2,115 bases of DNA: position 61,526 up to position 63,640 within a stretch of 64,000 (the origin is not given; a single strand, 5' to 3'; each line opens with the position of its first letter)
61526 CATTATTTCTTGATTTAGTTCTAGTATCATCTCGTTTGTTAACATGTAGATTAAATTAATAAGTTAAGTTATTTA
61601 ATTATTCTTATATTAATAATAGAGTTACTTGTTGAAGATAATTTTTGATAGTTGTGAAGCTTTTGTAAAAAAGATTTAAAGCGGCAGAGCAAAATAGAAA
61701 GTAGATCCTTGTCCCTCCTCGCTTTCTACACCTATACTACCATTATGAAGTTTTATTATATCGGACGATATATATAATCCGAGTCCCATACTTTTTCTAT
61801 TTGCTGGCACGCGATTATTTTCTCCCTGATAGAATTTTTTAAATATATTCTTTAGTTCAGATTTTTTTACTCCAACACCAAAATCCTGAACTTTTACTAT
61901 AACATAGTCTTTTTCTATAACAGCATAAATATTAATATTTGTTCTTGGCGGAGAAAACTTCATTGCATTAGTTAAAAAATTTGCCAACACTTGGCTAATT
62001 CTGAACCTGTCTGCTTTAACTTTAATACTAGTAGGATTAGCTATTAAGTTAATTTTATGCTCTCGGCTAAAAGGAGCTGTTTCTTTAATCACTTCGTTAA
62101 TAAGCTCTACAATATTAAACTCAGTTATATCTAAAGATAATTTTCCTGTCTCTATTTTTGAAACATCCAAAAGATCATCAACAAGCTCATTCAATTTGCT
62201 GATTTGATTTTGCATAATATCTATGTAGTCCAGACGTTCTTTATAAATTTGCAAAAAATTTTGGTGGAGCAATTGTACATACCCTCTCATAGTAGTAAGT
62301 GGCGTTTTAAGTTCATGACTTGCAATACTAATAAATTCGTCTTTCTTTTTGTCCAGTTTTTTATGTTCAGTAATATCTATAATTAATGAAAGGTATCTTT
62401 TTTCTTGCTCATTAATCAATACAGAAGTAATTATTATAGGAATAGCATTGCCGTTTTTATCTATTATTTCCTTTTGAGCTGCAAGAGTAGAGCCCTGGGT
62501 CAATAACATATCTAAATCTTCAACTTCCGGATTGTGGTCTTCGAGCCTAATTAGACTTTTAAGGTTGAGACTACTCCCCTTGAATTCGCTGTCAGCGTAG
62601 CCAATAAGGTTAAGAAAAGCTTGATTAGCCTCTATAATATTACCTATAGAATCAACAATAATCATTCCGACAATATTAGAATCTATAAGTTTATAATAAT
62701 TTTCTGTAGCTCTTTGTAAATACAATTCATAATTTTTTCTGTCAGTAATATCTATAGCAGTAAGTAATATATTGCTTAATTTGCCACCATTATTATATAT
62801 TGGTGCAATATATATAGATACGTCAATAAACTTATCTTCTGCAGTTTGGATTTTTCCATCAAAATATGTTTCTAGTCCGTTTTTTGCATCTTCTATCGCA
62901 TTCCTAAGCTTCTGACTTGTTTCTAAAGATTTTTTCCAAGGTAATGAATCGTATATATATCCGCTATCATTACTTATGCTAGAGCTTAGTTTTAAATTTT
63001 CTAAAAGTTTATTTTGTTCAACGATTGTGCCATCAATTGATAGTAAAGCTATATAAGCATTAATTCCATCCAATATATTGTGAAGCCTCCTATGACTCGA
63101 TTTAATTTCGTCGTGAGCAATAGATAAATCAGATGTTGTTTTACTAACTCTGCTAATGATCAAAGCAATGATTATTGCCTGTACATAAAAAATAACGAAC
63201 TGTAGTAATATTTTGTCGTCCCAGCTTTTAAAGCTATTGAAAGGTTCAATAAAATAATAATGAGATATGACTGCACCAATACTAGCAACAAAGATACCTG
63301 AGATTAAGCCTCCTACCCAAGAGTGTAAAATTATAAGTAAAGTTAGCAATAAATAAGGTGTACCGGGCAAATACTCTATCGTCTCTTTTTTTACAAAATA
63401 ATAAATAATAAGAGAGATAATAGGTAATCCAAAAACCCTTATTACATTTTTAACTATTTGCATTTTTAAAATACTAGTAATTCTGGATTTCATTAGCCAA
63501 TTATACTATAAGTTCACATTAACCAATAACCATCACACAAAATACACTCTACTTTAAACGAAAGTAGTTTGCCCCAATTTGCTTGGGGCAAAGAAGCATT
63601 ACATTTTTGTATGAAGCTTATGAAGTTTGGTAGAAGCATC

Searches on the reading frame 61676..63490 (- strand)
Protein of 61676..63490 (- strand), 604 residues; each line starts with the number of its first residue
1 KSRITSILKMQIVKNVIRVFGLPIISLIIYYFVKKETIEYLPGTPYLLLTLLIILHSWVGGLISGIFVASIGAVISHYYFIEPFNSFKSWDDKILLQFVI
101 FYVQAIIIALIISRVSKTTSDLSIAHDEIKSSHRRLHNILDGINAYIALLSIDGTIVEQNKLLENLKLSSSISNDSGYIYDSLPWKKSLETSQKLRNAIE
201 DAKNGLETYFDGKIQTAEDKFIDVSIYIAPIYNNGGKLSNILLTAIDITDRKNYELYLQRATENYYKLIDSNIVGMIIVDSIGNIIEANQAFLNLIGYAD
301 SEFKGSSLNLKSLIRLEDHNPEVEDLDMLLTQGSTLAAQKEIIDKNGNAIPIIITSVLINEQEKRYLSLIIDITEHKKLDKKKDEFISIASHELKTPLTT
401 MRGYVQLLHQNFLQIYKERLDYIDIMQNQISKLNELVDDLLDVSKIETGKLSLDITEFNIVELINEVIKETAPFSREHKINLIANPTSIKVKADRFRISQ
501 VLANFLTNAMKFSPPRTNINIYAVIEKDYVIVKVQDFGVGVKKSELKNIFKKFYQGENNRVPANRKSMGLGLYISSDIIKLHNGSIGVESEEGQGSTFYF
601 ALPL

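Call 10: search_protein_families(library=pfam, proteins=[window:61676-63490:-], max_evalue=0.01)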
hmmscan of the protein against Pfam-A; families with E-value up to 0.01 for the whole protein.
window:61676-63490:- (604 aa): 8 families
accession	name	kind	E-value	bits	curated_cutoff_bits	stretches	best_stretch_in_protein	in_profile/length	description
PF02518.31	HATPase_c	-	2.9e-23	82.9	26.4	1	494-604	2-109/111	Histidine kinase-, DNA gyrase B-, and HSP90-like ATPase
PF00512.31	HisKA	-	1.6e-18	66.9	26.9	1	383-449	2-66/66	His Kinase A (phospho-acceptor) domain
PF13426.13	PAS_9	-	8.6e-16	58.5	27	1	274-375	2-103/103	PAS domain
PF13493.11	DUF4118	-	3.9e-13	49.5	28.4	1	21-119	6-101/107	Domain of unknown function (DUF4118)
PF08448.16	PAS_4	-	4.6e-08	33.7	23.1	1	274-376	6-108/110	PAS fold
PF00989.32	PAS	-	2.5e-07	31.1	22.6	1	264-364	2-101/113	PAS fold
PF13188.13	PAS_8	-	6.4e-07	29.5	21.8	1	264-322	2-53/65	PAS domain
PF08447.18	PAS_3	-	5e-06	27.1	25.6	1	285-365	1-81/89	PAS fold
